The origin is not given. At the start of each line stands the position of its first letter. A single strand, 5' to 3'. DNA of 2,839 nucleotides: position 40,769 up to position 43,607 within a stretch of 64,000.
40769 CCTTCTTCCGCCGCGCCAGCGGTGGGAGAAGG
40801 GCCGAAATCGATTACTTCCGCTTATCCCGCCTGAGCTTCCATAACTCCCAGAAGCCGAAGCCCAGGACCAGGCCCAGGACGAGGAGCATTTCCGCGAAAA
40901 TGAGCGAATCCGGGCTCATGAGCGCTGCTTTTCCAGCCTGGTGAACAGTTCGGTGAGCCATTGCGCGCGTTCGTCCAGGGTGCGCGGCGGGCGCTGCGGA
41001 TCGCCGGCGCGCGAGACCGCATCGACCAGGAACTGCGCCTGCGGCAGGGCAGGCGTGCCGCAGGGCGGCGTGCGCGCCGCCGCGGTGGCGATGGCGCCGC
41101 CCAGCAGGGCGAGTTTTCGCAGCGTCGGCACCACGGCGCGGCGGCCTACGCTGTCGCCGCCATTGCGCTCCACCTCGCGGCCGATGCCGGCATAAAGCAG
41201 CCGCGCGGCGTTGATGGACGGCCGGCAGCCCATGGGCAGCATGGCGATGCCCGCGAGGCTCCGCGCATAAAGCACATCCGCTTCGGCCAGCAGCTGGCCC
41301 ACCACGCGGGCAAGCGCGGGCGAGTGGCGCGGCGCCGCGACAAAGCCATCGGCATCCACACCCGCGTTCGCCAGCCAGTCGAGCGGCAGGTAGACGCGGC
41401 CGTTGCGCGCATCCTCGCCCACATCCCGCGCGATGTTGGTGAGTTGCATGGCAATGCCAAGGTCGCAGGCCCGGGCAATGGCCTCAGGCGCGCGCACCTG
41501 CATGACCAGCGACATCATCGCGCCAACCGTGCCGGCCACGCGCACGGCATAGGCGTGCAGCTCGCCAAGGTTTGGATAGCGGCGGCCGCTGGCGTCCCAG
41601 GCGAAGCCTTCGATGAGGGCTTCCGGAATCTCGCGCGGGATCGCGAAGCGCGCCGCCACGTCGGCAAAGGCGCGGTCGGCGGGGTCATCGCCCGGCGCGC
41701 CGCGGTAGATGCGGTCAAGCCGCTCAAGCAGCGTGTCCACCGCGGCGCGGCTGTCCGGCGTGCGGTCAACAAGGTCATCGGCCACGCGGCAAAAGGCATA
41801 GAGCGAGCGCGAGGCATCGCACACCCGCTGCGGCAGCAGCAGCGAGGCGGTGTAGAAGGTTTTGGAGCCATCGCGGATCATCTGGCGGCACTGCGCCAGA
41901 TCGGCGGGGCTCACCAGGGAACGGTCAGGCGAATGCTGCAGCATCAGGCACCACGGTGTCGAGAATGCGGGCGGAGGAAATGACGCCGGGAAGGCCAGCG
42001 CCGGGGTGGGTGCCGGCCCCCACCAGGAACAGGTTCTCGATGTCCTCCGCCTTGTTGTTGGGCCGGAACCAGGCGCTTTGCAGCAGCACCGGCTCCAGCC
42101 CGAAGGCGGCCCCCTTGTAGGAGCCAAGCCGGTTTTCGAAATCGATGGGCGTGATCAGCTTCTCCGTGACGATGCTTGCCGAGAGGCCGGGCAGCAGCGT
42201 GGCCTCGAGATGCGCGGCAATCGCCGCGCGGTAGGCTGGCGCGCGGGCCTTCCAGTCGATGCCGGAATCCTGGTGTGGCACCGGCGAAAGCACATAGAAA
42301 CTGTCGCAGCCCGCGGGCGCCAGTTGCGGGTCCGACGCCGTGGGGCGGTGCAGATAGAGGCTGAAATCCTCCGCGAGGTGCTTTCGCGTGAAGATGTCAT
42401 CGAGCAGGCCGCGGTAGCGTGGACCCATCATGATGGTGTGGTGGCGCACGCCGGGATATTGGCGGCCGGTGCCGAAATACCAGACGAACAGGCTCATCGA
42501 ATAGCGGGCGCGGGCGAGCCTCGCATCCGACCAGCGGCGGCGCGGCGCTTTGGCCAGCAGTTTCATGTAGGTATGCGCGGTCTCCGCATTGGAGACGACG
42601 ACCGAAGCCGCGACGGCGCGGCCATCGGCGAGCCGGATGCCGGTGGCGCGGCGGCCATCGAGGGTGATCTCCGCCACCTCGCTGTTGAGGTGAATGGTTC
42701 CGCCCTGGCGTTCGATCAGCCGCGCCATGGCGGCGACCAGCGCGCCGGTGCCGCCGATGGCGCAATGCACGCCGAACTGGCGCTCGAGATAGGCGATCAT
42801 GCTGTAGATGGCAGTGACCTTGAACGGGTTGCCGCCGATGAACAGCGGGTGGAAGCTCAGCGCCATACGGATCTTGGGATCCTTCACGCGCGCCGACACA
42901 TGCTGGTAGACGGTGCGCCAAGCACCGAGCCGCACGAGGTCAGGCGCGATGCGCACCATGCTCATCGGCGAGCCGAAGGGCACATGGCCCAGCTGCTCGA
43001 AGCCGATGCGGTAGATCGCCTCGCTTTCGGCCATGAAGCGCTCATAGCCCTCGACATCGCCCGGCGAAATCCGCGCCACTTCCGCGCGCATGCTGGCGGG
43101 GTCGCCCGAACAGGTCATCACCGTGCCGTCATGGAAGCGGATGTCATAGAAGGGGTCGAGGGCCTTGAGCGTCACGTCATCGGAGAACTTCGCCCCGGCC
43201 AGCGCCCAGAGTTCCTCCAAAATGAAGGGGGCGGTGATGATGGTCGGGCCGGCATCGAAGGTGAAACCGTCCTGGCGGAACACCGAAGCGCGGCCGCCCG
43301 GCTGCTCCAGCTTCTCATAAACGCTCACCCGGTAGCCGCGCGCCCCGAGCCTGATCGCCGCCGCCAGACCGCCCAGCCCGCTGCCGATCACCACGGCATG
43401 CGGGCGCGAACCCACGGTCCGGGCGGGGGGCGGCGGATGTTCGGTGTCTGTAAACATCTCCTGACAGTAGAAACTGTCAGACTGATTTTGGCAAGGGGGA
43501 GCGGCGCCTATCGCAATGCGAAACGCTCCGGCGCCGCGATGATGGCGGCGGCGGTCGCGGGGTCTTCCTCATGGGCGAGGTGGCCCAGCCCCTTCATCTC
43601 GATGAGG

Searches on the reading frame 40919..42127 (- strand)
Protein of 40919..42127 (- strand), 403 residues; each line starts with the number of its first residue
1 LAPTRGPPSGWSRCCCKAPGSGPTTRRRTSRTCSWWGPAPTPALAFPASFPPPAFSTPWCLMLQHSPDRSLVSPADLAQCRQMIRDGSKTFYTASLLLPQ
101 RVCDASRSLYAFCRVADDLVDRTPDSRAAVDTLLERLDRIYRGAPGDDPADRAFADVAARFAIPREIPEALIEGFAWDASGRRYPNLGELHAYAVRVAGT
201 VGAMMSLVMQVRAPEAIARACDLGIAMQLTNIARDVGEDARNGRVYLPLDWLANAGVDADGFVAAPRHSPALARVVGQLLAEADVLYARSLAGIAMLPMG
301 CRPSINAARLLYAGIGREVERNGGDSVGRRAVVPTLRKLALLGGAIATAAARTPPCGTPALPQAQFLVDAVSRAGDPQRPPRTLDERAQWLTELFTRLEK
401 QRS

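Call 43: search_protein_families(library=pfam, max_evalue=0.001, proteins=[window:40919-42127:-])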
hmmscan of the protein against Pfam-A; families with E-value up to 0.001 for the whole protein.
window:40919-42127:- (403 aa): 1 family
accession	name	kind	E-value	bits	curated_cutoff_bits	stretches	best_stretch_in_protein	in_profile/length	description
PF00494.24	SQS_PSY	-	3e-70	237.4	26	1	84-336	1-262/263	Squalene/phytoene synthase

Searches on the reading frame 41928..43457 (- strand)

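Call 22: search_protein_families(library=ncbifam, max_evalue=0.00001, proteins=[window:41928-43457:-])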
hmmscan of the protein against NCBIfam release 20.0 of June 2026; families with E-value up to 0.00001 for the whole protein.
window:41928-43457:- (510 aa): 19 families
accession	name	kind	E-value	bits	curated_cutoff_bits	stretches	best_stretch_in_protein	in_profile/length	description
TIGR02734.1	crtI_fam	subfamily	1.7e-186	620.8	238.1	1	21-505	1-490/504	phytoene desaturase family protein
NF058655.1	CrtID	equivalog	5.3e-93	312.4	640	1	22-497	2-475/478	bifunctional phytoene desaturase/3,4-desaturase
NF045637.1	carotdesatCrtDProt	equivalog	2e-64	217.9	580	1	22-498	2-477/485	1-hydroxycarotenoid 3,4-desaturase CrtD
NF042421.1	hydcarot_desat_CrtD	equivalog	1.5e-63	214.9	500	1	20-505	3-485/487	1-hydroxycarotenoid 3,4-desaturase CrtD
TIGR02730.1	carot_isom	equivalog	1.8e-34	119.4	586.9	1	21-495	3-480/493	carotenoid isomerase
NF045689.1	BCarotKetCrtO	equivalog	1.2e-30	106.6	1000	2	363-492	385-526/563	beta-carotene ketolase CrtO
TIGR02733.1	desat_CrtD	equivalog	2.3e-20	72.7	549.7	1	20-74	3-57/492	C-3',4' desaturase CrtD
TIGR03467.1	HpnE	equivalog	2.8e-15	56.6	283.05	1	22-74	2-56/430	hydroxysqualene dehydroxylase HpnE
NF005560.0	PRK07233.1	equivalog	3.5e-15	55.8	252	1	21-68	3-50/435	hypothetical protein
NF005548.0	PRK07208.1-4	equivalog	2.6e-10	39.5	389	1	18-84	3-70/488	hypothetical protein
NF005547.0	PRK07208.1-3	equivalog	6.5e-09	35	380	0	20-70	6-56/465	hypothetical protein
NF002480.1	PRK01747.1-1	equivalog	3.5e-08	32.3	540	1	8-62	239-292/645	bifunctional tRNA (5-methylaminomethyl-2-thiouridine)(34)-methyltransferase MnmC2/FAD-dependent 5-carboxymethylaminomethyl-2-thiouridine(34)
NF005566.0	PRK07236.1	subfamily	1.6e-07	30.6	333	0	17-51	5-39/386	hypothetical protein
TIGR03197.1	MnmC_Cterm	equivalog_domain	2.1e-07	30.4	174.2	1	20-62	1-43/400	FAD-dependent 5-carboxymethylaminomethyl-2-thiouridine(34) oxidoreductase MnmC1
NF009409.0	PRK12770.1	subfamily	1.2e-06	27.8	343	1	22-55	22-55/360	putative glutamate synthase subunit beta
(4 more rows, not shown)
